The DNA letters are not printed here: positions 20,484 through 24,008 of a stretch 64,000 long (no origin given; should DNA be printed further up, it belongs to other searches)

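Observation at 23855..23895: Textbook SARP-box geometry immediately upstream of the ligase/hydrolase operon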

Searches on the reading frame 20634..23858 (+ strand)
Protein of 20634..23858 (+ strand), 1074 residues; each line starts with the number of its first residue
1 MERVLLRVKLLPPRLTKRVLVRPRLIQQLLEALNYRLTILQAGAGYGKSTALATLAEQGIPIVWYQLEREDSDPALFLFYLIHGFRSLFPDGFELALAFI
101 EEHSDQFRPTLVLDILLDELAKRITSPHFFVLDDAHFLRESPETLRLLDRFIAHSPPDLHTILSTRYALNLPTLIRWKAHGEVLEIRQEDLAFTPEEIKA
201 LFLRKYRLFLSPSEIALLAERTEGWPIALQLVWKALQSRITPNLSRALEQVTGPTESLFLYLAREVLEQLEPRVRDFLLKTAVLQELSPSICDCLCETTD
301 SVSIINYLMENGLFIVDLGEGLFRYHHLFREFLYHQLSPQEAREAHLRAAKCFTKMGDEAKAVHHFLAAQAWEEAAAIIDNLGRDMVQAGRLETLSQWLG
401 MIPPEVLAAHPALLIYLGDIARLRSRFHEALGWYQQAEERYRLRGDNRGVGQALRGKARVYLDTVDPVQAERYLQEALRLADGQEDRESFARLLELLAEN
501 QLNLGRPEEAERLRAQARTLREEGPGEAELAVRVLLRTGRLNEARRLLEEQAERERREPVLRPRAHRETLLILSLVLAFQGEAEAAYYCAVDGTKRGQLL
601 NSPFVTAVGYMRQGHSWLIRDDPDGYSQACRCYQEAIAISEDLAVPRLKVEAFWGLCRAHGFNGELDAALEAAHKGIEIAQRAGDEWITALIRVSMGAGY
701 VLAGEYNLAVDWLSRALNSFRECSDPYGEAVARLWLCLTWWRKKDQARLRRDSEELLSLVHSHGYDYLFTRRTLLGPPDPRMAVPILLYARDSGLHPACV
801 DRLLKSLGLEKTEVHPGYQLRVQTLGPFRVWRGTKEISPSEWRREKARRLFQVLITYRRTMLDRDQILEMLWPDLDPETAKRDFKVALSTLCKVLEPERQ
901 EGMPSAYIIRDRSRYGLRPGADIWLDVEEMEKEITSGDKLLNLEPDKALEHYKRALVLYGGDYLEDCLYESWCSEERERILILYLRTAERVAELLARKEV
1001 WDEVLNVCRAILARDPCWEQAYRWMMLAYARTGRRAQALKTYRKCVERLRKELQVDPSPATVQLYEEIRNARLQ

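Call 7: search_protein_families(library=pfam, proteins=[window:20634-23858:+])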
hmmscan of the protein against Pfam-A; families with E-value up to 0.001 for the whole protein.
window:20634-23858:+ (1074 aa): 9 families
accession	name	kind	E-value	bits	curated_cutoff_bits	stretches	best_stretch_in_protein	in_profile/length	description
PF03704.23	BTAD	-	4.6e-28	98.9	22.1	1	925-1069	1-146/146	Bacterial transcriptional activator domain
PF13424.12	TPR_12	-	2e-18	66.8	30.1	2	413-481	5-75/77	Tetratricopeptide repeat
PF07719.23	TPR_2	-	1.3e-10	41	27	0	412-439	2-29/34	Tetratricopeptide repeat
PF00515.34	TPR_1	-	2.7e-08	33.7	27.8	0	944-958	16-30/34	Tetratricopeptide repeat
PF17874.7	TPR_MalT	-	4.3e-08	33.3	45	1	355-578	19-254/336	MalT-like TPR region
PF14938.12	SNAP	-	0.00018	21.5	25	0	425-533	29-136/282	Soluble NSF attachment protein, SNAP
PF13401.12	AAA_22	-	0.0002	22.1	27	0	37-151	7-110/130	AAA domain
PF13414.12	TPR_11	-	0.00068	19.7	26.8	0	626-644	10-28/42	TPR repeat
PF13176.12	TPR_7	-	0.00074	19.9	27.9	0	453-488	1-36/36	Tetratricopeptide repeat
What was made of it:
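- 23406..23840 (+): BTAD (bacterial transcriptional activation domain), residues 925-1069. Pfam PF03704, E 4.6e-28, full-length match 1-146 of 146 (call 7).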
